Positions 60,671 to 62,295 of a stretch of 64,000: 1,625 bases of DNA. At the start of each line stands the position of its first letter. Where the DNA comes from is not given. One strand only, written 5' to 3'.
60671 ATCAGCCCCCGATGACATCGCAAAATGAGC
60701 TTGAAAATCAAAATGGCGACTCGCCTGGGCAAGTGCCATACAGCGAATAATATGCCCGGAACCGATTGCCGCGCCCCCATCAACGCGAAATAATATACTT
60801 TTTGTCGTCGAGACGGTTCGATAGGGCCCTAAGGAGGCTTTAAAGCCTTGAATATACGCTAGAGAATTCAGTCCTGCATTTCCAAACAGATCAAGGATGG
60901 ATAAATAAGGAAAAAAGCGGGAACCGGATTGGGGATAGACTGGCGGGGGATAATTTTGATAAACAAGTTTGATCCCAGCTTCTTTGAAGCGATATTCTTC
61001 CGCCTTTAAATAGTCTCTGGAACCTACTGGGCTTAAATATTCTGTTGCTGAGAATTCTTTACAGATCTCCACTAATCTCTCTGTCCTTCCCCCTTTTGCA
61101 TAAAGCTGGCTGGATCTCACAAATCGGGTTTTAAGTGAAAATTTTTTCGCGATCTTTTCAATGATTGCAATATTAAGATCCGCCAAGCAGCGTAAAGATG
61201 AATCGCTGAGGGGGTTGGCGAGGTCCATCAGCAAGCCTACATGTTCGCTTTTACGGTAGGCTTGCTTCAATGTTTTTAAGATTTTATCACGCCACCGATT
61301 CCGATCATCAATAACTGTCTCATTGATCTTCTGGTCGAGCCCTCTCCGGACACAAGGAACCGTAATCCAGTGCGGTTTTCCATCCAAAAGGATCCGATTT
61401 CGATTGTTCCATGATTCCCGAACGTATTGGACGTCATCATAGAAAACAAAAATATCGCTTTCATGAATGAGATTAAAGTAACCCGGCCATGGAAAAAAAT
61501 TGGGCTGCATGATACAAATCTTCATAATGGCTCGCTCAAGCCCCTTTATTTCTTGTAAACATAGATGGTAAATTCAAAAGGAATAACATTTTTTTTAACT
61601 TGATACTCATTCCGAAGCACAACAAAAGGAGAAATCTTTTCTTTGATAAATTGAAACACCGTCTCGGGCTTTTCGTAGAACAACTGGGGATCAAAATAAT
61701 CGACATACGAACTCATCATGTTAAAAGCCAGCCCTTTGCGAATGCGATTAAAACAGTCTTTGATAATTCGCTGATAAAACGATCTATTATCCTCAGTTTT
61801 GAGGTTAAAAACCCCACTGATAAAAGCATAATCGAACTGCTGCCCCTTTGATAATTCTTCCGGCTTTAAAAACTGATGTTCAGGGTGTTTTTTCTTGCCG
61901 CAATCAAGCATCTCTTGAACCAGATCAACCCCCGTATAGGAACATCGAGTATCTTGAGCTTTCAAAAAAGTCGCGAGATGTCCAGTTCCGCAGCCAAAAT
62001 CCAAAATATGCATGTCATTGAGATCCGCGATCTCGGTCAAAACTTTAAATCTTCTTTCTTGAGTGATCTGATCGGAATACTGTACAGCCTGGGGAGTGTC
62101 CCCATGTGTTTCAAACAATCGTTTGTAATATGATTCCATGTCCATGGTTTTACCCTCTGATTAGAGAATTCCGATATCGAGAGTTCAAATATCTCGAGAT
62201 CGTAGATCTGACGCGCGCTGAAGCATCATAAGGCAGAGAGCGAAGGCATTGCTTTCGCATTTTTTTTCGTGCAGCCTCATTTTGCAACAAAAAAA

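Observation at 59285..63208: Unusual nonulosonic-acid module: WbqC-PseG-GNAT tri-domain fusion plus a second PseG-like paralog and a methyltransferase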

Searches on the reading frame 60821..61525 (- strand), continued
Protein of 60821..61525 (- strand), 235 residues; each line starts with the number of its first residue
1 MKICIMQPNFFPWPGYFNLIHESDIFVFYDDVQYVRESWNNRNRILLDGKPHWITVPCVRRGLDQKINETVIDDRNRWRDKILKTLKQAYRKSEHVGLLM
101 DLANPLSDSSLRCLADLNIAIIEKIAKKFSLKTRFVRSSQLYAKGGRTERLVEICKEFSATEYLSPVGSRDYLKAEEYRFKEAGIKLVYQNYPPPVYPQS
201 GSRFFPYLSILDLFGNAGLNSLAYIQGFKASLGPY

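Call 103: search_protein_families(library=pfam, proteins=[L018:8690-9325:+, L036:7902-9374:+, L076:8074-8721:+, L076:8718-9974:+], max_evalue=0.001)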
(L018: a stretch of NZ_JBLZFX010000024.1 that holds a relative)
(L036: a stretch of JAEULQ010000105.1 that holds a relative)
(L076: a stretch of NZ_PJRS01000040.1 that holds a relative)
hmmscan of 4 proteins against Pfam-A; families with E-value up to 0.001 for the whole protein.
L018:8690-9325:+ (212 aa): 15 families
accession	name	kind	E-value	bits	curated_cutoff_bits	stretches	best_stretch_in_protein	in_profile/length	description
PF08241.18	Methyltransf_11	-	2.5e-19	70.1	21.2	1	52-147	1-93/95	Methyltransferase domain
PF13649.12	Methyltransf_25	-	6.4e-19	68.9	27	1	51-145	1-97/97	Methyltransferase domain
PF13847.12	Methyltransf_31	-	3.1e-15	56.5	27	1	47-146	3-106/145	Methyltransferase domain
PF08242.18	Methyltransf_12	-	4.9e-13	50.1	30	1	52-145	1-96/98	Methyltransferase domain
PF13489.12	Methyltransf_23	-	1.1e-08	35.5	27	1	32-148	8-115/164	Methyltransferase domain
PF03848.20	TehB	-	1.7e-07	31.3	20.4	1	49-152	32-135/193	Tellurite resistance protein TehB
PF01209.24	Ubie_methyltran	-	3.4e-07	30.3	20.1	1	44-157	44-159/233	ubiE/COQ5 methyltransferase family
PF02353.26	CMAS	-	3.5e-07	30.2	27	1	49-151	64-164/273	Mycolic acid cyclopropane synthetase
PF05175.20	MTS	-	4.9e-06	26.7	23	1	46-145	30-134/170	Methyltransferase small domain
PF07021.18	MetW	-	2.4e-05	24.5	21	1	47-124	13-87/193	Methionine biosynthesis protein MetW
PF06325.19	PrmA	-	5.2e-05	23.3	22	1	45-118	159-232/296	Ribosomal protein L11 methyltransferase (PrmA)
PF07757.19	AdoMet_MTase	-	8.5e-05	23.2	27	1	46-79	60-93/115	Predicted AdoMet-dependent methyltransferase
PF05148.21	Methyltransf_8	-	0.00015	22.2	27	0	45-164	70-168/219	Hypothetical methyltransferase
PF05724.17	TPMT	-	0.00015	21.9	26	1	27-86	16-76/218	Thiopurine S-methyltransferase (TPMT)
PF03141.22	Methyltransf_29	-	0.00064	18.9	23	1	40-198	108-260/506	Putative S-adenosyl-L-methionine-dependent methyltransferase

L036:7902-9374:+ (491 aa): 9 families
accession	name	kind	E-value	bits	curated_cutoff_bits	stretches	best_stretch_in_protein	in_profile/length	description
PF13450.12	NAD_binding_8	-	1.2e-13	51.6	21.9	1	39-91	1-53/68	NAD(P)-binding Rossmann-like domain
PF01593.30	Amino_oxidase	-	2.6e-10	40.6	19.8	1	44-90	1-47/443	Flavin containing amine oxidoreductase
PF12831.13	FAD_oxidored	-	2e-09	37.7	27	1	36-73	1-38/416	FAD dependent oxidoreductase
PF01266.30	DAO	-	2.4e-09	37.7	27.9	1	36-72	1-38/353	FAD dependent oxidoreductase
PF00890.30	FAD_binding_2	-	4.2e-08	33.2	20.4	1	36-74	1-39/414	FAD binding domain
PF07992.20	Pyr_redox_2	-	6.6e-07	29.5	26.1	1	35-68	1-35/291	Pyridine nucleotide-disulphide oxidoreductase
PF03486.20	HI0933_like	-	9.9e-06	25.6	50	1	36-70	2-36/244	HI0933-like protein Rossmann domain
PF01134.28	GIDA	-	5.8e-05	22.8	22.1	1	36-73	1-29/391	Glucose inhibited division protein A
PF00070.33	Pyr_redox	-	0.00096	20.1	22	0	37-70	2-35/82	Pyridine nucleotide-disulphide oxidoreductase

L076:8074-8721:+ (215 aa): 5 families
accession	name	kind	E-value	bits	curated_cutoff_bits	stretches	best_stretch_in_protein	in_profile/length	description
PF08242.18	Methyltransf_12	-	1.4e-10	42.2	30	1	34-126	1-96/98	Methyltransferase domain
PF13489.12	Methyltransf_23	-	5.6e-09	36.4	27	1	17-138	13-124/164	Methyltransferase domain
PF13649.12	Methyltransf_25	-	1e-08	36.2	27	1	33-125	1-96/97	Methyltransferase domain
PF08241.18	Methyltransf_11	-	2.6e-07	31.6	21.2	1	35-128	2-93/95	Methyltransferase domain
PF13847.12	Methyltransf_31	-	0.00075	19.6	27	1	30-130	4-109/145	Methyltransferase domain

L076:8718-9974:+ (418 aa): 1 family
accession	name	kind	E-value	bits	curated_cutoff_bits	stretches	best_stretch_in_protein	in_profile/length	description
PF12831.13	FAD_oxidored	-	0.00095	19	27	0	7-48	4-44/416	FAD dependent oxidoreductase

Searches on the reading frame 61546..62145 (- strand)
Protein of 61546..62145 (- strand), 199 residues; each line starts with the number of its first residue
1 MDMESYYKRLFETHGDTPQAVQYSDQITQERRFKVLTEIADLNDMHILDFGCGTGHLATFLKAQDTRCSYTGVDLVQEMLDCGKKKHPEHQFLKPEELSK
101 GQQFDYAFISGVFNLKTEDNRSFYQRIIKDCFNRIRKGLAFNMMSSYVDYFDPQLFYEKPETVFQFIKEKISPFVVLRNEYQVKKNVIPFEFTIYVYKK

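Call 3: search_protein_families(library=pfam, proteins=[window:61546-62145:-], max_evalue=0.01)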
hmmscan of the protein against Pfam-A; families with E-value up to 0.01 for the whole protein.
window:61546-62145:- (199 aa): 9 families
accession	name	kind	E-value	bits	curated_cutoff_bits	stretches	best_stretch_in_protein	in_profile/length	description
PF13649.12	Methyltransf_25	-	6.1e-10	40.1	27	1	47-127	1-89/97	Methyltransferase domain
PF08242.18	Methyltransf_12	-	7.2e-10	39.9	30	1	48-126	1-87/98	Methyltransferase domain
PF13489.12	Methyltransf_23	-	2.5e-09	37.5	27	1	36-113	13-91/164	Methyltransferase domain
PF13847.12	Methyltransf_31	-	1.1e-07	32.1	27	1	44-127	4-97/145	Methyltransferase domain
PF08241.18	Methyltransf_11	-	2.4e-07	31.7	21.2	1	48-123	1-79/95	Methyltransferase domain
PF05175.20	MTS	-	0.0001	22.5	23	1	39-91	27-79/170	Methyltransferase small domain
PF01209.24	Ubie_methyltran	-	0.00013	21.9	20.1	1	32-94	36-99/233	ubiE/COQ5 methyltransferase family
PF13679.12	Methyltransf_32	-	0.00017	22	27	1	40-97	22-83/143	Methyltransferase domain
PF01135.25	PCMT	-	0.00042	20.6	20.3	1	4-84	31-115/210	Protein-L-isoaspartate(D-aspartate) O-methyltransferase (PCMT)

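Call 4: search_protein_families(library=ncbifam, proteins=[window:61546-62145:-], max_evalue=0.01)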
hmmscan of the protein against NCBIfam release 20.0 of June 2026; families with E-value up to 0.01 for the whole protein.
window:61546-62145:- (199 aa): 28 families (the best 25 are shown)
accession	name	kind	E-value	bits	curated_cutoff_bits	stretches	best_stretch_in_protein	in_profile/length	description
NF001244.0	PRK00216.1-5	equivalog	1.7e-08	34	216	1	35-102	40-108/236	bifunctional demethylmenaquinone methyltransferase/2-methoxy-6-polyprenyl-1,4-benzoquinol methylase UbiE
TIGR02072.1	BioC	equivalog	1.9e-08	34.4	184.95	1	35-94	26-85/244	malonyl-ACP O-methyltransferase BioC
TIGR01934.1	MenG_MenH_UbiE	subfamily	2.6e-08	33.4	158.35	1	34-91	30-86/223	ubiquinone/menaquinone biosynthesis methyltransferase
NF043040.1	corrin_prot_MT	hypoth_equivalog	3e-07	30.1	180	1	35-92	34-88/216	corrinoid protein-associated methyltransferase CpaM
NF002463.0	PRK01683.1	equivalog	7.3e-07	29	297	1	22-96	11-84/258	trans-aconitate 2-methyltransferase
TIGR01983.1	UbiG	equivalog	1.3e-05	24.7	102.95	1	34-93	40-97/228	bifunctional 2-polyprenyl-6-hydroxyphenol methylase/3-demethylubiquinol 3-O-methyltransferase UbiG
NF045667.1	MTase_DVU1556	equivalog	2.7e-05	23.7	155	1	43-94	22-72/213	DVU_1556 family methyltransferase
NF045825.1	FAmtase_mtf2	equivalog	3.6e-05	23.1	400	1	38-88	53-103/248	fatty-acid O-methyltransferase Mtf2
TIGR02021.1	BchM-ChlM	equivalog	6.2e-05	22.5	158.9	1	21-91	33-100/218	magnesium protoporphyrin IX methyltransferase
NF008686.0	PRK11705.1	equivalog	8.3e-05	21.8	400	1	28-133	151-258/383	cyclopropane fatty acyl phospholipid synthase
NF007610.0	PRK10258.1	equivalog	8.4e-05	22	342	1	28-95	27-92/251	malonyl-ACP O-methyltransferase BioC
TIGR04074.1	bacter_Hen1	equivalog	9.7e-05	21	340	1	18-86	257-325/462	3' terminal RNA ribose 2'-O-methyltransferase Hen1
TIGR03534.1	RF_mod_PrmC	equivalog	0.0001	21.8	199.1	1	35-86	80-131/253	peptide chain release factor N(5)-glutamine methyltransferase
NF041536.1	ArsM_DUF2284_UU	exception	0.00019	19.9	575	1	45-89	78-123/459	arsenite methyltransferase/DUF2284 domain selenoprotein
NF001243.0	PRK00216.1-4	equivalog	0.00022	20.6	235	1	31-116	35-120/237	demethylmenaquinone methyltransferase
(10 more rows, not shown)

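Call 63: find_related_loci(query=A3, collection=metagenome_contigs, flank=6000)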
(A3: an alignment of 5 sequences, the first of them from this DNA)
Query A3 (199 aa) in metagenome_contigs; peptide patterns used: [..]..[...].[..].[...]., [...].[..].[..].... (x = any residue, [..] = any of these).
600 stretches matched a pattern (row limit reached: there are more); 138 encode a relative of the query (tblastn E <= 1e-3); the best 80 are kept; 80 distinct loci.
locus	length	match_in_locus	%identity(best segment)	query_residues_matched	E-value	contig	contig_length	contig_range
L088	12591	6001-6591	50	6-199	6e-61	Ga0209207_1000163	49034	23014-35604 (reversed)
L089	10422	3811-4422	43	3-197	2e-49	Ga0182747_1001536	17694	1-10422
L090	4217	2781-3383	41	2-197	1e-43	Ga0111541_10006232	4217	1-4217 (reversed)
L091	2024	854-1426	42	3-199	7e-44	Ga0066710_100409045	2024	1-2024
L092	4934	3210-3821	38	2-199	1e-39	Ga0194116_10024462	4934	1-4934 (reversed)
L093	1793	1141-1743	37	2-196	1e-39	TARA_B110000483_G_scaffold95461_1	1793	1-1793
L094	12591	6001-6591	37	3-196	7e-39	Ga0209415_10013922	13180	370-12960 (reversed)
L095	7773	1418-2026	33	2-198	2e-36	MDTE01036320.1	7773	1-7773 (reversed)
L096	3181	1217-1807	33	3-197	1e-32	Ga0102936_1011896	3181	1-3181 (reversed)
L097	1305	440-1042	32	5-199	3e-31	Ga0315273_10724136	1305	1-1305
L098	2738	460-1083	28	1-199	1e-20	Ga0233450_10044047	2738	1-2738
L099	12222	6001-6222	32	43-114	3e-9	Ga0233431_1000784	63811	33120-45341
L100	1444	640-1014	30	35-159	3e-9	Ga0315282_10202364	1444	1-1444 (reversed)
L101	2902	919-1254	35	20-113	8e-9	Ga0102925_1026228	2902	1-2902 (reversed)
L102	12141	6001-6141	40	47-93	1e-8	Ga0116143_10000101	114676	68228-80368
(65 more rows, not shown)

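Call 86: search_solved_structures(query=A2, max_evalue=0.01, show_alignments=0)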
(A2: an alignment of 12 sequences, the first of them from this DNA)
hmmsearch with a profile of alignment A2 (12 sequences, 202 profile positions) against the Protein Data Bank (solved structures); distinct sequences matched with E-value up to 0.01: 84 (the best 60 are shown).
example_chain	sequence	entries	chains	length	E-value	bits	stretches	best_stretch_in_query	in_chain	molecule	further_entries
5dm2_A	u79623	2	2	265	9.6e-09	38.5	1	15-118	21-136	Methyltransferase domain family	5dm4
5dm1_A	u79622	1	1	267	9.8e-09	38.5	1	15-118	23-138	Methyltransferase domain family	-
4kwc_A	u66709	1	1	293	1.2e-08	38.2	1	15-118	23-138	BpumL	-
3dtn_A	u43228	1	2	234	1.3e-08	38.1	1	42-114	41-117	Putative Methyltransferase MM_2633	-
6mro_A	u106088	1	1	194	1.9e-07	34.3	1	34-137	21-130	methyl transferase from Methanosarcina acetivorans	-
4iv8_A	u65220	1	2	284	1.9e-07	34.3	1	28-109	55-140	Phosphoethanolamine N-methyltransferase,putative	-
4mwz_A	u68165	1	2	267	2.2e-07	34.1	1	26-110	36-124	Phosphoethanolamine N-methyltransferase, putative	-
4iv0_A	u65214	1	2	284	2.6e-07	33.8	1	26-110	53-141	Phosphoethanolamine N-methyltransferase, putative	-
3jwi_A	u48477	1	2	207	6.7e-07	32.5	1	37-96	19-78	Methyltransferase type 12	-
3jwg_A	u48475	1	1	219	7.7e-07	32.3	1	37-96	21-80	Methyltransferase type 12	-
4r6w_A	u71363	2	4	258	8.1e-07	32.2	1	30-129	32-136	Phosphoethanolamine N-methyltransferase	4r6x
3uj6_A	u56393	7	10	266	1.5e-06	31.3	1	30-128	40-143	Phosphoethanolamine N-methyltransferase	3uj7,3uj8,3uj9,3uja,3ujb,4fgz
3ujd_A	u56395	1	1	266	1.5e-06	31.3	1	30-128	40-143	Phosphoethanolamine N-methyltransferase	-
8gdu_A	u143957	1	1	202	1.6e-06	31.3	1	34-134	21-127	Methyltransferase domain-containing protein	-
3ujc_A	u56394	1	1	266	1.8e-06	31.1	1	30-125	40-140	Phosphoethanolamine N-methyltransferase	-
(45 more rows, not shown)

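Call 103: search_protein_families(library=pfam, proteins=[L088:5339-5980:+, L092:2509-3183:+, L098:1090-2034:+, L096:465-1150:+], max_evalue=0.001)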
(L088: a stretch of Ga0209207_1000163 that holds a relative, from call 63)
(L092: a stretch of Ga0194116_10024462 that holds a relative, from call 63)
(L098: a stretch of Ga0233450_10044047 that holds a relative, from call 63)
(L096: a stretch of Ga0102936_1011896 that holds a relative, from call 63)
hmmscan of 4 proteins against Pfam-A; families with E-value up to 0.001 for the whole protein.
L088:5339-5980:+ (214 aa): 11 families
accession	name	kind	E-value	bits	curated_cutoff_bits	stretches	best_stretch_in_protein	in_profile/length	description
PF08241.18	Methyltransf_11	-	1.7e-17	64.2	21.2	1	49-145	1-94/95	Methyltransferase domain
PF13649.12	Methyltransf_25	-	1.9e-17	64.1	27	1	49-142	2-97/97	Methyltransferase domain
PF13847.12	Methyltransf_31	-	3.7e-15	56.3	27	1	43-147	2-110/145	Methyltransferase domain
PF03848.20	TehB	-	4.2e-10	39.8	20.4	1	46-179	32-163/193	Tellurite resistance protein TehB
PF13489.12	Methyltransf_23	-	9.1e-10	38.9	27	1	30-149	6-119/164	Methyltransferase domain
PF08242.18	Methyltransf_12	-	1.4e-08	35.8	30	1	49-143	1-97/98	Methyltransferase domain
PF02353.26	CMAS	-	3.7e-08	33.4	27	1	39-146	57-164/273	Mycolic acid cyclopropane synthetase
PF01209.24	Ubie_methyltran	-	1.4e-07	31.6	20.1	1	41-165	44-169/233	ubiE/COQ5 methyltransferase family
PF06325.19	PrmA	-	4.8e-06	26.7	22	1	42-115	159-232/296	Ribosomal protein L11 methyltransferase (PrmA)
PF05724.17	TPMT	-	1.9e-05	24.9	26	1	9-81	2-74/218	Thiopurine S-methyltransferase (TPMT)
PF05175.20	MTS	-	2.6e-05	24.4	23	1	39-115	26-104/170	Methyltransferase small domain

L092:2509-3183:+ (225 aa): 9 families
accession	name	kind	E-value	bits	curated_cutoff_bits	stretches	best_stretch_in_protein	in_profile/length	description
PF13649.12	Methyltransf_25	-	4.8e-13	50.1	27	1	67-159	2-96/97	Methyltransferase domain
PF08242.18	Methyltransf_12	-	9.4e-13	49.2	30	1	67-160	1-96/98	Methyltransferase domain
PF08241.18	Methyltransf_11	-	6.1e-11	43.3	21.2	1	67-159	1-90/95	Methyltransferase domain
PF13489.12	Methyltransf_23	-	3.1e-10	40.4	27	1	50-166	11-118/164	Methyltransferase domain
PF03848.20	TehB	-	1.5e-09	38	20.4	1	65-169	33-137/193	Tellurite resistance protein TehB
PF13847.12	Methyltransf_31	-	7.9e-07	29.3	27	1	63-156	4-101/145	Methyltransferase domain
PF02353.26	CMAS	-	1.3e-06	28.4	27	1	66-159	66-159/273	Mycolic acid cyclopropane synthetase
PF05724.17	TPMT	-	6.7e-05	23.1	26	1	31-109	5-81/218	Thiopurine S-methyltransferase (TPMT)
PF05175.20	MTS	-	0.00017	21.8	23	1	54-133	25-104/170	Methyltransferase small domain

L098:1090-2034:+ (315 aa): 1 family
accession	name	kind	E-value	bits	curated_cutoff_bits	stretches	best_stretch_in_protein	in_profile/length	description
PF04041.19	Glyco_hydro_130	-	2.1e-06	27.4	26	1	182-301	57-174/320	beta-1,4-mannooligosaccharide phosphorylase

L096:465-1150:+ (228 aa): 5 families
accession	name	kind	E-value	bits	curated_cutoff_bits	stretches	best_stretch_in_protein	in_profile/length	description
PF00132.30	Hexapep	-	1.2e-17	63.2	27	2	148-182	2-36/36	Bacterial transferase hexapeptide (six repeats)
PF25084.1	LbH_EIF2B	-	1e-07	32.3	54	1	119-220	5-103/105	EIF2B subunit epsilon LbH domain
PF14602.12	Hexapep_2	-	1.5e-06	28.3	27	1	184-216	2-32/34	Hexapeptide repeat of succinyl-transferase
PF17836.7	PglD_N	-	1.6e-06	29.1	23.4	1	28-94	2-66/78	PglD N-terminal domain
PF21711.3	DCTN5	-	0.00013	22.1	40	1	129-217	54-141/182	Dynactin subunit 5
